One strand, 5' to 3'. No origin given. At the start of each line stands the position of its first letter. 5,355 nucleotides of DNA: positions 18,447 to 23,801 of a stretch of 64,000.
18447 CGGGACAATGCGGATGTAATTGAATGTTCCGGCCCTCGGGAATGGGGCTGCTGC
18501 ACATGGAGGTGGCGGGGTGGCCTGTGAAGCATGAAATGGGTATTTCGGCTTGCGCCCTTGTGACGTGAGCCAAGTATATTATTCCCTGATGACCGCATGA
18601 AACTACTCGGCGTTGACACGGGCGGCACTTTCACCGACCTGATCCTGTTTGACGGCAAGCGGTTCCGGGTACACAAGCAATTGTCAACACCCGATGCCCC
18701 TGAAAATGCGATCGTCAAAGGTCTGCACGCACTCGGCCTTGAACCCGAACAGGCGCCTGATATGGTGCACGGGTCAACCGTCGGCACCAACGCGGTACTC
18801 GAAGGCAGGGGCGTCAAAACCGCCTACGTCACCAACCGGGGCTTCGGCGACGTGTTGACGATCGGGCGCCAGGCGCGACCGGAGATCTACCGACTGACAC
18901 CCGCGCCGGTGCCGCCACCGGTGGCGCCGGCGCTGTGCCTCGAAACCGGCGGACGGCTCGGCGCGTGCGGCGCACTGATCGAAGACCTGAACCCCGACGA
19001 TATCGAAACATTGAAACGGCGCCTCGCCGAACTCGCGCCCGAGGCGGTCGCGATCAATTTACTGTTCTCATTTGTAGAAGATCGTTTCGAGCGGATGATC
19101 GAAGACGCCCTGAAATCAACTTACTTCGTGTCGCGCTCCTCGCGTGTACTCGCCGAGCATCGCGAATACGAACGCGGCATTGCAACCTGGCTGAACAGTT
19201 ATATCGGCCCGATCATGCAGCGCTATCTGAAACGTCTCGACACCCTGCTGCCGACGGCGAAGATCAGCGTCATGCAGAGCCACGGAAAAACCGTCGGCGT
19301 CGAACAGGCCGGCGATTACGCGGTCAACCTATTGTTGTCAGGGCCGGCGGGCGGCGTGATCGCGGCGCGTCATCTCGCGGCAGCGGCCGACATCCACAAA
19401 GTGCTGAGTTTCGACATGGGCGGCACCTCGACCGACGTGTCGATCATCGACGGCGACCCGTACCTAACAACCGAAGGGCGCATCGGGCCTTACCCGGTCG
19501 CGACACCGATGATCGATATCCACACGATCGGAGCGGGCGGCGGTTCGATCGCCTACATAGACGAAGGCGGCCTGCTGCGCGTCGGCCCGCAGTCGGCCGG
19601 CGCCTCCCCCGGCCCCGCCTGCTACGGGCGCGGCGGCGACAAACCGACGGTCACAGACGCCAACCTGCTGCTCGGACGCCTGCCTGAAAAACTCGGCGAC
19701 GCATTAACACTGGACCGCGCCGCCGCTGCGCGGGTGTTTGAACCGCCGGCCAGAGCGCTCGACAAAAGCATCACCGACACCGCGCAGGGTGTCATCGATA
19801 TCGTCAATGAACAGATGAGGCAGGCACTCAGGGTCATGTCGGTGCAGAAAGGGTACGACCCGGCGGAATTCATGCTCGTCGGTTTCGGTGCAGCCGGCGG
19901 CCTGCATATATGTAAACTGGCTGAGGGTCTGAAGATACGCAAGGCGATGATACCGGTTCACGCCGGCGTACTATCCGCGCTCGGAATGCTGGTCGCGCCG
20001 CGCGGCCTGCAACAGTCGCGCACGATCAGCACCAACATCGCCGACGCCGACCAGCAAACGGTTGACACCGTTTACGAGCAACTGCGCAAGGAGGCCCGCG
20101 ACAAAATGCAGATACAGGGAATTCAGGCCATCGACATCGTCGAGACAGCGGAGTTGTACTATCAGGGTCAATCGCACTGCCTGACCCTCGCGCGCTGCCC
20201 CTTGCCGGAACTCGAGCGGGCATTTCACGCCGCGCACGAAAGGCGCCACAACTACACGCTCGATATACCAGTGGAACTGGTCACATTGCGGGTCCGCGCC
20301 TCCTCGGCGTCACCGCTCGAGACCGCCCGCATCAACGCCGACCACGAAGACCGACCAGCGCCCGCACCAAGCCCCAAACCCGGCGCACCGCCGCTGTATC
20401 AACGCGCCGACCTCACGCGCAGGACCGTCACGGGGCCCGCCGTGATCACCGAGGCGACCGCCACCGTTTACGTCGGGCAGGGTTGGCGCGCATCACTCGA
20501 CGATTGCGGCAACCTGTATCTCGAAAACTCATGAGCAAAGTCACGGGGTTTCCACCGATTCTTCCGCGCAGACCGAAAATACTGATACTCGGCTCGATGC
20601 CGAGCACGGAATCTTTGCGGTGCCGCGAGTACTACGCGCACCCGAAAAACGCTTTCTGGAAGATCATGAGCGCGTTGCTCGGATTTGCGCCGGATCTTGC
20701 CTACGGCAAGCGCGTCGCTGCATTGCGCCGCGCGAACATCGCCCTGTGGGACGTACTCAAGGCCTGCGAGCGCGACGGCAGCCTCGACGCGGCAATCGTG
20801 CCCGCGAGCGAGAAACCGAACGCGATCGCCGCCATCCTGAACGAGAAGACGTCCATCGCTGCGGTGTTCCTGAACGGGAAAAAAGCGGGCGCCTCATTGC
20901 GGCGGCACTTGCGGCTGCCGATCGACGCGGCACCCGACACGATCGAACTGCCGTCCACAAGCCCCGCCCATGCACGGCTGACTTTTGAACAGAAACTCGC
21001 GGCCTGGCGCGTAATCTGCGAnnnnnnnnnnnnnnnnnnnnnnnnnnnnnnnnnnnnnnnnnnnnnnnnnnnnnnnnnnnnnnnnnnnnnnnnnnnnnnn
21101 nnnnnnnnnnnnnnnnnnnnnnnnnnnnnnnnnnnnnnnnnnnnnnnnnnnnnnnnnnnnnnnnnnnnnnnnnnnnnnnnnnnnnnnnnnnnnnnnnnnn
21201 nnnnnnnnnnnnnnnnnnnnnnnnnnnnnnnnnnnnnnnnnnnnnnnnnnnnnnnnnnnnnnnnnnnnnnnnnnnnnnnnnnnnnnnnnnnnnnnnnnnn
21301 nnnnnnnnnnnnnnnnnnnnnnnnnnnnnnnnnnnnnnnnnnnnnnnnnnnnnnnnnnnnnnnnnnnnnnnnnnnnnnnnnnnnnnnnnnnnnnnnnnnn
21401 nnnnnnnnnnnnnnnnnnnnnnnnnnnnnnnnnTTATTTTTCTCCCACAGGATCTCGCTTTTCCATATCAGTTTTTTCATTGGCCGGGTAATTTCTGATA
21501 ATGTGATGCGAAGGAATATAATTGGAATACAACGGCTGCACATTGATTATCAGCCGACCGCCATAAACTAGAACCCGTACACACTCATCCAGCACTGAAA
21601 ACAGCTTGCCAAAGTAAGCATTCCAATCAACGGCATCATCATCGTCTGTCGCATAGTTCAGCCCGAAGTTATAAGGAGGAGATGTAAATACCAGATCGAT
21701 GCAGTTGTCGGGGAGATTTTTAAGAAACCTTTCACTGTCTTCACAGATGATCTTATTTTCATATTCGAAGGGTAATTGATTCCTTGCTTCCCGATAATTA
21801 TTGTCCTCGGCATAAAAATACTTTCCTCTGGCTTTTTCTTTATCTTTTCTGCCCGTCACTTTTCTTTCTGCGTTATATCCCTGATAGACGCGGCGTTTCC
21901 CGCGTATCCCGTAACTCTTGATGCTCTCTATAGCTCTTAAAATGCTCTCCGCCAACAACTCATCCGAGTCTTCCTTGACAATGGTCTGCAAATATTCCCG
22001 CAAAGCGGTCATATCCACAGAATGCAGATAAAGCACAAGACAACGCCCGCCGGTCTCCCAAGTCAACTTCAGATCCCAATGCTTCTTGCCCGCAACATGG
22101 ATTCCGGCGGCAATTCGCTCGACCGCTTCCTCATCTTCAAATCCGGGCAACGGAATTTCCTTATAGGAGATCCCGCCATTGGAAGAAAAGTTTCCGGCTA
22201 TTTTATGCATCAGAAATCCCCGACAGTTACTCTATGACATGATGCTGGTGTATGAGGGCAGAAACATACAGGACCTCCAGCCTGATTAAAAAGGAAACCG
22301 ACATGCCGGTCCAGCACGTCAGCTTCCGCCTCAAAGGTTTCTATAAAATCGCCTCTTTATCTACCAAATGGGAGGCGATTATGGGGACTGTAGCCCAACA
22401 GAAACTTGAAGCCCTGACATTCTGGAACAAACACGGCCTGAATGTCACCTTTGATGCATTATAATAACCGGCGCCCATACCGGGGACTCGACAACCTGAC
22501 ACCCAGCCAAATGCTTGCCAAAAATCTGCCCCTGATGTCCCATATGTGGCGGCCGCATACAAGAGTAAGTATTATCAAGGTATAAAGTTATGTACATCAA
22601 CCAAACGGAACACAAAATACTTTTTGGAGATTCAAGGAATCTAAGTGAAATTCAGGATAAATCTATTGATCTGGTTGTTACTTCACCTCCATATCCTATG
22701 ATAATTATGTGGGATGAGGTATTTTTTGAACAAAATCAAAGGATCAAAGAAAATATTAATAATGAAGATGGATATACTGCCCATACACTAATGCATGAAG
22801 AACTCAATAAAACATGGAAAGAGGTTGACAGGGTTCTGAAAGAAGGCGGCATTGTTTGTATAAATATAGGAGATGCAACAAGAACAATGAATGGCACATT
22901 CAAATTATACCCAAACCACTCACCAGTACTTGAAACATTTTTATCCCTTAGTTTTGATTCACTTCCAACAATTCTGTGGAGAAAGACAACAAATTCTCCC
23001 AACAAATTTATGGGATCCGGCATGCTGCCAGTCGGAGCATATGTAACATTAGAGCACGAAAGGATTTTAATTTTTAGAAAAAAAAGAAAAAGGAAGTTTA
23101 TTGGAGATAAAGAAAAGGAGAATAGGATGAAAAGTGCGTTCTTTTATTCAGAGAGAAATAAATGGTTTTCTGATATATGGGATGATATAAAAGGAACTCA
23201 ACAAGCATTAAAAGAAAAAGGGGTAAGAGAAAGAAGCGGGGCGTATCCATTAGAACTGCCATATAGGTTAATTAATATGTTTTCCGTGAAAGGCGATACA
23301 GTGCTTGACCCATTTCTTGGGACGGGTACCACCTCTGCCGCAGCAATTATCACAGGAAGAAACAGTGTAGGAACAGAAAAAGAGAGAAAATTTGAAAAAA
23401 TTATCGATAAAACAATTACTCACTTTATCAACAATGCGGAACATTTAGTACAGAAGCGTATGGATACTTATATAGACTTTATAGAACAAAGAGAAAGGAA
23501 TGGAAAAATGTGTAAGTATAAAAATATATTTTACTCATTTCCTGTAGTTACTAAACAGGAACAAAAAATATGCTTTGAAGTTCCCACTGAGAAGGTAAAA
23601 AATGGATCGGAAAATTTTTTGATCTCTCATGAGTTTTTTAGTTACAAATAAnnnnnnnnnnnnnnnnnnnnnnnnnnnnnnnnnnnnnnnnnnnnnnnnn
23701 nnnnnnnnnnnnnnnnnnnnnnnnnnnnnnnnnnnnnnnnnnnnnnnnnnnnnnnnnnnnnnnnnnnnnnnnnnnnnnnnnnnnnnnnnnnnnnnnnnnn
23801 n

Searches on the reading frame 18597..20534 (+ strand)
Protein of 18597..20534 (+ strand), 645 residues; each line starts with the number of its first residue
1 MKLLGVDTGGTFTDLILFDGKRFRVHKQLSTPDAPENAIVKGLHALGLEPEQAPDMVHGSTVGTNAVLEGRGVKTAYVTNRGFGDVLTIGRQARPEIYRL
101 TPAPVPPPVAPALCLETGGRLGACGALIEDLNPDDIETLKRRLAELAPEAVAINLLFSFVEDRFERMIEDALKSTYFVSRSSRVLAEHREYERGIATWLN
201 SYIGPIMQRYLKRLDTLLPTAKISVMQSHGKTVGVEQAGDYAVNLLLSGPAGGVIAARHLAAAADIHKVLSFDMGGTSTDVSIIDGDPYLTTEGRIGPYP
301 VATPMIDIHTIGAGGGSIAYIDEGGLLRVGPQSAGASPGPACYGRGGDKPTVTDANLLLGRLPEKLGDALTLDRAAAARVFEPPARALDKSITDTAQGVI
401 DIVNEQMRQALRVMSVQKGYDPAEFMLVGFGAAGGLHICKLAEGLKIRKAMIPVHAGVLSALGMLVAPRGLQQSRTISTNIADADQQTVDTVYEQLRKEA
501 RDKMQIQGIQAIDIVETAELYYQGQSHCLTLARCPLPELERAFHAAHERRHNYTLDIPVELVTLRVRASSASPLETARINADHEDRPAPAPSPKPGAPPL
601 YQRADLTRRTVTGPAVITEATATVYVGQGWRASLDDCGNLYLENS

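Call 8: search_protein_families(library=pfam, proteins=[window:18597-20534:+], max_evalue=0.01)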
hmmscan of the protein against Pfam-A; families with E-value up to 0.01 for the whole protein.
window:18597-20534:+ (645 aa): 4 families
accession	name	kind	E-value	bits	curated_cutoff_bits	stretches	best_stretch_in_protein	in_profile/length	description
PF01968.24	Hydantoinase_A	-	3.1e-87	292.9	22.9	1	193-467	1-285/291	Hydantoinase/oxoprolinase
PF05378.19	Hydant_A_N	-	5.1e-36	124.5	25.2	1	4-174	2-174/176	Hydantoinase/oxoprolinase N-terminal region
PF13941.12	MutL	-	0.0028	16.9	27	0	233-288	208-266/450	MutL protein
PF19278.4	Hydant_A_C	-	0.005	16.7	21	0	610-636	158-184/193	Hydantoinase/oxoprolinase C-terminal domain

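Call 36: find_encoding_contigs(protein=window:18597-20534:+, flank=10000, max_places=4)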
Protein window:18597-20534:+ (645 aa): no gene with exactly this product is on record in the collection.

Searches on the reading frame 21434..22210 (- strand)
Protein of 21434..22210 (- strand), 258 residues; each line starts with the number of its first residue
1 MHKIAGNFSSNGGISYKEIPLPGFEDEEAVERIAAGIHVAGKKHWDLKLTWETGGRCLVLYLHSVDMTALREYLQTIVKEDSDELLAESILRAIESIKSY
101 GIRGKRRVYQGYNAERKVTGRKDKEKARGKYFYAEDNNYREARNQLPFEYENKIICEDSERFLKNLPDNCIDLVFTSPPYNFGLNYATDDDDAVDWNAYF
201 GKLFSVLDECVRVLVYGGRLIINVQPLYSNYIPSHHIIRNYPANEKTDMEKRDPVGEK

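Call 46: search_protein_families(library=pfam, proteins=[window:21434-22210:-], max_evalue=0.001)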
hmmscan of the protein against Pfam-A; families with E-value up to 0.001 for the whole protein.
window:21434-22210:- (258 aa): 1 family
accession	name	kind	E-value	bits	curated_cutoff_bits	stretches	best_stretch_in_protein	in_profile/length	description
PF01555.25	N6_N4_Mtase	-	1.8e-07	31.8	26.7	1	171-231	1-60/221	DNA methylase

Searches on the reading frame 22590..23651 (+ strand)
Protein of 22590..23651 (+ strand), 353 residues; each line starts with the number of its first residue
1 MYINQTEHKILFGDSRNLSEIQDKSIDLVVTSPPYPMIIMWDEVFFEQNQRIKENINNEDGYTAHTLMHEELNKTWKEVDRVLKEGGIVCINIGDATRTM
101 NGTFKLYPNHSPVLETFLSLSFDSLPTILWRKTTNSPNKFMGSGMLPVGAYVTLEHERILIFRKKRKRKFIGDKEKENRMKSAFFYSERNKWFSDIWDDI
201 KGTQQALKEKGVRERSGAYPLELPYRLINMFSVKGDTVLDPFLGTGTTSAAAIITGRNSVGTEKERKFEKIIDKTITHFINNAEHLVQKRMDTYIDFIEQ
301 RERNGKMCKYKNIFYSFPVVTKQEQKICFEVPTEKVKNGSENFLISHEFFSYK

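Call 46: search_protein_families(library=pfam, proteins=[window:22590-23651:+], max_evalue=0.001)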
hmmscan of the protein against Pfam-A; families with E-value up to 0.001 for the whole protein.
window:22590-23651:+ (353 aa): 1 family
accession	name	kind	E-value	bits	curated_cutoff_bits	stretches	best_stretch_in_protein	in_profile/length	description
PF01555.25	N6_N4_Mtase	-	1.6e-40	139.8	26.7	1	26-272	1-219/221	DNA methylase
